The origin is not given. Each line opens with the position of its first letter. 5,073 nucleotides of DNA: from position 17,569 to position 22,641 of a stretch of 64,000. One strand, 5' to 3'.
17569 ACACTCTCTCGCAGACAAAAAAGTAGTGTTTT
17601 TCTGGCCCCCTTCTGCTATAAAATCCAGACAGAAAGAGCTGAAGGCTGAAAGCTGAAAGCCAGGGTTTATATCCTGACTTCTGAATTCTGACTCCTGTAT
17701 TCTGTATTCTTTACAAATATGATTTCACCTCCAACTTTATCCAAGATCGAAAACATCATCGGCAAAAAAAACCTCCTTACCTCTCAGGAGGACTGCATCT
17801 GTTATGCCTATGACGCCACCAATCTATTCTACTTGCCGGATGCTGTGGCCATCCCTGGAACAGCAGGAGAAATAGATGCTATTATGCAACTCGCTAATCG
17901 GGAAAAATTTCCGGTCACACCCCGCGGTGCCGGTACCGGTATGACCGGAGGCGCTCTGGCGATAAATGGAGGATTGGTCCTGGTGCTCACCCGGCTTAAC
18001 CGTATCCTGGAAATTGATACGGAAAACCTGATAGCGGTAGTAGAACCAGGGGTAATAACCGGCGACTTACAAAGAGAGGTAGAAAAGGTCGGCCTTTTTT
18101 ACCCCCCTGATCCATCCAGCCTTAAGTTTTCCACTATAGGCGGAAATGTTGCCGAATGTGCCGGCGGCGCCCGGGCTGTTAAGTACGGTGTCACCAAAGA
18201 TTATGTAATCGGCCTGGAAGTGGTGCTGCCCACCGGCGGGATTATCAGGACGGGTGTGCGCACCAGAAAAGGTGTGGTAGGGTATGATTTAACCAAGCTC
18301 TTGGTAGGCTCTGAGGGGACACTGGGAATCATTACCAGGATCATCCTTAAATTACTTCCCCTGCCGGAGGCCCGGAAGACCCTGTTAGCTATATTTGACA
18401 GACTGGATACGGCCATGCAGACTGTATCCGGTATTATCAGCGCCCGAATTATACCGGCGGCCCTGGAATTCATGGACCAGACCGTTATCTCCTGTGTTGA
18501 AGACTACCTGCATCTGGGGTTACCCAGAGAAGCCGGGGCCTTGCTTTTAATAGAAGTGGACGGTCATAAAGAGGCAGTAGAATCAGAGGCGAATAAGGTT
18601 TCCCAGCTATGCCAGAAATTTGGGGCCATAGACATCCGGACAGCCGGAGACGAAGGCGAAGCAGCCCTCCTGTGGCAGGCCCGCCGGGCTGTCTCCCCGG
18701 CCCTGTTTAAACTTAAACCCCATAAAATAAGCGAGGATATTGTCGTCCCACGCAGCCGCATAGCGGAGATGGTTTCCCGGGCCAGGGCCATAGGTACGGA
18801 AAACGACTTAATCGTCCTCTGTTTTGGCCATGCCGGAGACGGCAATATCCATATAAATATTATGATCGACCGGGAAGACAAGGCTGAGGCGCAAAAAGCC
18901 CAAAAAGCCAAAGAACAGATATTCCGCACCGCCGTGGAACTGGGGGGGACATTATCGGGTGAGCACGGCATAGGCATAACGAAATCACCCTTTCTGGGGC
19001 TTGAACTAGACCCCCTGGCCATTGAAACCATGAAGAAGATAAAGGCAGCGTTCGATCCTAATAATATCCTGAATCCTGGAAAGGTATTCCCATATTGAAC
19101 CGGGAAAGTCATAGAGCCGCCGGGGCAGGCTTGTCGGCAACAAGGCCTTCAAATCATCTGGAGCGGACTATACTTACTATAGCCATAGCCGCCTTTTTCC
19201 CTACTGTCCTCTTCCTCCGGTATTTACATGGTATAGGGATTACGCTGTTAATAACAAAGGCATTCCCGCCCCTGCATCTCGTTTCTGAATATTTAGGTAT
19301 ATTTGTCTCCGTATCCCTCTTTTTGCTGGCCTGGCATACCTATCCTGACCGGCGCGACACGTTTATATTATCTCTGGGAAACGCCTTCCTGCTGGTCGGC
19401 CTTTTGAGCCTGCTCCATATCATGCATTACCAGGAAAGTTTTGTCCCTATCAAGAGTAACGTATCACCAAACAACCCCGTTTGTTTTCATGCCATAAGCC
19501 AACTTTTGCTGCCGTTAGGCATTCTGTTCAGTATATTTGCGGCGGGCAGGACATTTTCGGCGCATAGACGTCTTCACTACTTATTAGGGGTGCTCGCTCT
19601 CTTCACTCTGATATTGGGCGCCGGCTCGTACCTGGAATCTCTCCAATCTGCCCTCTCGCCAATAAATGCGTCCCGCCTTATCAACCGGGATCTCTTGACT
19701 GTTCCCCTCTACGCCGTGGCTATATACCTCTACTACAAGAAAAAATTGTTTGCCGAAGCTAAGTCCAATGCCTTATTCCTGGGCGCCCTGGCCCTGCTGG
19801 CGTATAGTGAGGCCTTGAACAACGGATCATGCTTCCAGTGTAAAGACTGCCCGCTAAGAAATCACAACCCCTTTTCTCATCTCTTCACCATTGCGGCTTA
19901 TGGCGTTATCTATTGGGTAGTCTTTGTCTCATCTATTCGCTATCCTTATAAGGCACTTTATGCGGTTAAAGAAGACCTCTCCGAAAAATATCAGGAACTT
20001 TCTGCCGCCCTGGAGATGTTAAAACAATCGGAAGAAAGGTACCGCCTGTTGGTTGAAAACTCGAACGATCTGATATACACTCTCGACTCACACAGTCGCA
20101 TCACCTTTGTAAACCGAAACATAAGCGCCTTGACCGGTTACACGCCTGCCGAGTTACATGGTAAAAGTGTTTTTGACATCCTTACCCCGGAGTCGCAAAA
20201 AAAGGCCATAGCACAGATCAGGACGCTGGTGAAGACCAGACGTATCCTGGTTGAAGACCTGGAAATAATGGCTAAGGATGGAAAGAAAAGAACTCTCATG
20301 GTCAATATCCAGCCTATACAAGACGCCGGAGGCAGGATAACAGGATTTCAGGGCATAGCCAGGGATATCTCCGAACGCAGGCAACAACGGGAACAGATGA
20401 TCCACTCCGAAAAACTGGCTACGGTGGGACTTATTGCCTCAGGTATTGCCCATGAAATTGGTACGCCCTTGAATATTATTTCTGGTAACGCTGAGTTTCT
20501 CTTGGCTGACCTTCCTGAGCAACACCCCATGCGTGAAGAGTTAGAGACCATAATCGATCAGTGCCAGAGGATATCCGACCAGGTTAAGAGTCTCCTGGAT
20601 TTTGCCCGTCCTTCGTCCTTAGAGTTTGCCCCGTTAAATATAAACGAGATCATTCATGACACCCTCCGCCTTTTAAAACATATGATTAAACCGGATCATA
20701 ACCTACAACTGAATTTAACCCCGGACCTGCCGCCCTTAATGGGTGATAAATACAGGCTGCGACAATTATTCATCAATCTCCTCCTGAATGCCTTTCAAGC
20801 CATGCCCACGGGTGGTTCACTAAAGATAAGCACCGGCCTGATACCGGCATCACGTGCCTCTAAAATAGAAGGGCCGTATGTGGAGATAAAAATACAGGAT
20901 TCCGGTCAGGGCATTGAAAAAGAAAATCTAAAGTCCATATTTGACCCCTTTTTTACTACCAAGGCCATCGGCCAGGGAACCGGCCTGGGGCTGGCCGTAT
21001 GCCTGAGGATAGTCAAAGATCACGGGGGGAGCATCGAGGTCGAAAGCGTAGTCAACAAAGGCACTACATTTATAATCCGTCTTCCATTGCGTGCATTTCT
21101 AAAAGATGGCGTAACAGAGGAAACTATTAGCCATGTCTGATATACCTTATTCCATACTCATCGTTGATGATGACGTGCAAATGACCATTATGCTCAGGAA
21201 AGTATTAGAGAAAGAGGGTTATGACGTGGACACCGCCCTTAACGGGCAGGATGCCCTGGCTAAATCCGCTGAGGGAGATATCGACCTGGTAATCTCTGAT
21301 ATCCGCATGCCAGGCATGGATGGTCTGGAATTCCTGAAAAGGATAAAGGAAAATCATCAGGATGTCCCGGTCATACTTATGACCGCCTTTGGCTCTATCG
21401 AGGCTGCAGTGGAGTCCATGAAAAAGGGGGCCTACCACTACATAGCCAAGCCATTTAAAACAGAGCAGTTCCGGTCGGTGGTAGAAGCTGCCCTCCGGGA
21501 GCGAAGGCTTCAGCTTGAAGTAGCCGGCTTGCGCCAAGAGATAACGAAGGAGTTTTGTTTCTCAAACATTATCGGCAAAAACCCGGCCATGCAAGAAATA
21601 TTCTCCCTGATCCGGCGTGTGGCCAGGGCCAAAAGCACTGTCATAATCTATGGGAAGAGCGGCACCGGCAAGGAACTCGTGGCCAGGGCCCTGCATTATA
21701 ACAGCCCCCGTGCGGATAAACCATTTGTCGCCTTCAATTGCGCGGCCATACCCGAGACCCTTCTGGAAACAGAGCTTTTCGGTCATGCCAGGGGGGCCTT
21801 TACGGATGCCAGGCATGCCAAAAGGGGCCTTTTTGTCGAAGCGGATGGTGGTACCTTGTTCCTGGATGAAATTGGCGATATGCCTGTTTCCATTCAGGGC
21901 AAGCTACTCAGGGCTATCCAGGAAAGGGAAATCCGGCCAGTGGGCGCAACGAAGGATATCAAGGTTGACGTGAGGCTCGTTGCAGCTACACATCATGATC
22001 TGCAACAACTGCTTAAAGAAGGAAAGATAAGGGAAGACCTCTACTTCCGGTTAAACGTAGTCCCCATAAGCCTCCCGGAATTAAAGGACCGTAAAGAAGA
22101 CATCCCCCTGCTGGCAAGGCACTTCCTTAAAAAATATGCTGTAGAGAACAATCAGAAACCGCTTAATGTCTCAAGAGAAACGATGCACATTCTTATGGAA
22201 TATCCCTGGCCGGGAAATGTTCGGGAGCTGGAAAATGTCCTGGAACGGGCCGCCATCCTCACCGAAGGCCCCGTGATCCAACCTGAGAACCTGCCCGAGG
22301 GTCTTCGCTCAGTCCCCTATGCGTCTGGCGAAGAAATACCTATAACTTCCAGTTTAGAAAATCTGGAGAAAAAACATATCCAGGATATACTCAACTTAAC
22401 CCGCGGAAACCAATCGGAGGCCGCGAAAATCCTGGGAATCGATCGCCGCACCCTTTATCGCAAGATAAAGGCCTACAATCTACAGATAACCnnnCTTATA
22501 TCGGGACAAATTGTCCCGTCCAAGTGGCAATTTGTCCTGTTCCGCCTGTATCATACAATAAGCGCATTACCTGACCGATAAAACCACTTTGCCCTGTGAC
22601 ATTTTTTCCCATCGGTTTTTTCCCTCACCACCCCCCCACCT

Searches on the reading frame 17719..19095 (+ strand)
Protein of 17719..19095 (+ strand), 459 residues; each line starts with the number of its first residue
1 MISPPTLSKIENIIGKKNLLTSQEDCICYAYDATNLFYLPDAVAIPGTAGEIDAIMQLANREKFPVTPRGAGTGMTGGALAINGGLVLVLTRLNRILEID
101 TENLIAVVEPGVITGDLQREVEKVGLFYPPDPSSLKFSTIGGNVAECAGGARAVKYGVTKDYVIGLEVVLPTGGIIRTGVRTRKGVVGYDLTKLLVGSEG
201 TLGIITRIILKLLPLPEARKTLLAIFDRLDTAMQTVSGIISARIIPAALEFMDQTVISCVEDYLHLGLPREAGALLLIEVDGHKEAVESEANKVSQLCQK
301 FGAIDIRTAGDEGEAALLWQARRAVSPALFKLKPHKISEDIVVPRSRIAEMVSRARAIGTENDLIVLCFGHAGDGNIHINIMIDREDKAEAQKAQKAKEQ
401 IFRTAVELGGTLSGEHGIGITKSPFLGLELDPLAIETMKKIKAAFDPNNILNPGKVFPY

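Call 20: search_protein_families(library=pfam, proteins=[window:17719-19095:+], max_evalue=0.001)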
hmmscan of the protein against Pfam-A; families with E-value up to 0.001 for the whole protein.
window:17719-19095:+ (459 aa): 2 families
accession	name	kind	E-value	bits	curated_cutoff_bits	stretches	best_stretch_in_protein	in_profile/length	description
PF02913.24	FAD-oxidase_C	-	5.2e-77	259.3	21.2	1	215-456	1-248/248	FAD linked oxidases, C-terminal domain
PF01565.28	FAD_binding_4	-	1.6e-42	144.9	26.4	1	40-179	1-139/139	FAD binding domain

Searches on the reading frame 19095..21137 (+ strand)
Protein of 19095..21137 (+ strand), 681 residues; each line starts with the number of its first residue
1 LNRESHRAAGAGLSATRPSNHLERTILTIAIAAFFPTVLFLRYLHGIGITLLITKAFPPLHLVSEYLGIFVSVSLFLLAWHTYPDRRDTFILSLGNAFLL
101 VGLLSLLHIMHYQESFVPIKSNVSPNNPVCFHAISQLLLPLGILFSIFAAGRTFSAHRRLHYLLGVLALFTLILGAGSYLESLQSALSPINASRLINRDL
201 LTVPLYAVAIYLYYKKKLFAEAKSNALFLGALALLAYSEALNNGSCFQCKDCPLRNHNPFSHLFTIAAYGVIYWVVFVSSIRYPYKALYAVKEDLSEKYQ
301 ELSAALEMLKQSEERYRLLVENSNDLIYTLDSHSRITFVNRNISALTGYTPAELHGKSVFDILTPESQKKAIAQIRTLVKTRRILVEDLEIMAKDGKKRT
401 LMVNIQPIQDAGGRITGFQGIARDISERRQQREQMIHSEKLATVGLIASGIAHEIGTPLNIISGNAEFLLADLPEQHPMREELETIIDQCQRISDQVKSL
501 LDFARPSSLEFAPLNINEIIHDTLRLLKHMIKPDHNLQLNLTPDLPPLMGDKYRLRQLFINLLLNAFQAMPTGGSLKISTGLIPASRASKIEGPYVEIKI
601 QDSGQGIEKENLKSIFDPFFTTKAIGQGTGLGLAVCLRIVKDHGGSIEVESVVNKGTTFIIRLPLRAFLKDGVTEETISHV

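Call 20: search_protein_families(library=pfam, proteins=[window:19095-21137:+], max_evalue=0.001)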
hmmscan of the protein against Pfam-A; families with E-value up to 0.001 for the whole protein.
window:19095-21137:+ (681 aa): 9 families
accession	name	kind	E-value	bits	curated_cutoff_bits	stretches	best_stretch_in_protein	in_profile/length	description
PF02518.31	HATPase_c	-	3.5e-25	89.1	26.4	1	550-666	1-110/111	Histidine kinase-, DNA gyrase B-, and HSP90-like ATPase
PF17159.10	MASE3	-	1.6e-22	80.7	31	1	56-284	5-226/226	Membrane-associated sensor domain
PF08448.16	PAS_4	-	2.8e-17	63.4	23.1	1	320-430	1-110/110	PAS fold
PF00989.32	PAS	-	9.4e-16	58.3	22.6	1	314-425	1-113/113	PAS fold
PF13426.13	PAS_9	-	1.1e-15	58.2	27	1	327-427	4-103/103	PAS domain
PF00512.31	HisKA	-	1.5e-14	54.2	26.9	1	448-506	6-63/66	His Kinase A (phospho-acceptor) domain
PF08447.18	PAS_3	-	2.1e-11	44.4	25.6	1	337-422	2-89/89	PAS fold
PF13188.13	PAS_8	-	1.8e-05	24.9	21.8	1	314-368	1-55/65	PAS domain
PF13596.12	PAS_10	-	0.00078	20.5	22.1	0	328-425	13-105/106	PAS domain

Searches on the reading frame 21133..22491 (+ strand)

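Call 20: search_protein_families(library=pfam, proteins=[window:21133-22491:+], max_evalue=0.001)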
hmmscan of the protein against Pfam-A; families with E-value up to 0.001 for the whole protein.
window:21133-22491:+ (453 aa): 11 families
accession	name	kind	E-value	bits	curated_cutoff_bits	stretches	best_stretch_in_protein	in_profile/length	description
PF00158.32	Sigma54_activat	-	4.1e-71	238.5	20.2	1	146-312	1-167/168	Sigma-54 interaction domain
PF00072.30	Response_reg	-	3.3e-33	114.6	30.2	1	8-117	1-110/111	Response regulator receiver domain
PF25601.1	AAA_lid_14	-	1e-28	99.4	27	1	318-393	1-76/87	AAA+ ATPase lid domain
PF14532.12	Sigma54_activ_2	-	2.2e-23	83.5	25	1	147-317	1-138/138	Sigma-54 interaction domain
PF02954.25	HTH_8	-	1.5e-16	60.3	22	1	407-448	1-42/42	Bacterial regulatory protein, Fis family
PF07728.20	AAA_5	-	2.1e-06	28.2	22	1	170-287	2-122/139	AAA domain (dynein-related subfamily)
PF13551.12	HTH_29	-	9.3e-05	22.9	28.1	1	419-449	5-37/64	Winged helix-turn helix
PF20432.4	Xre-like-HTH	-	0.00019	22.1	25.8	1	408-444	7-43/63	Antitoxin Xre-like helix-turn-helix domain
PF13518.12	HTH_28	-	0.00027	21.4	25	1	425-449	13-37/52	Helix-turn-helix domain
PF00004.35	AAA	-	0.00037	21.4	21.2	0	170-290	1-111/131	ATPase family associated with various cellular activities (AAA)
PF12728.13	HTH_17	-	0.00098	19.8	27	0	428-447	5-24/51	Helix-turn-helix domain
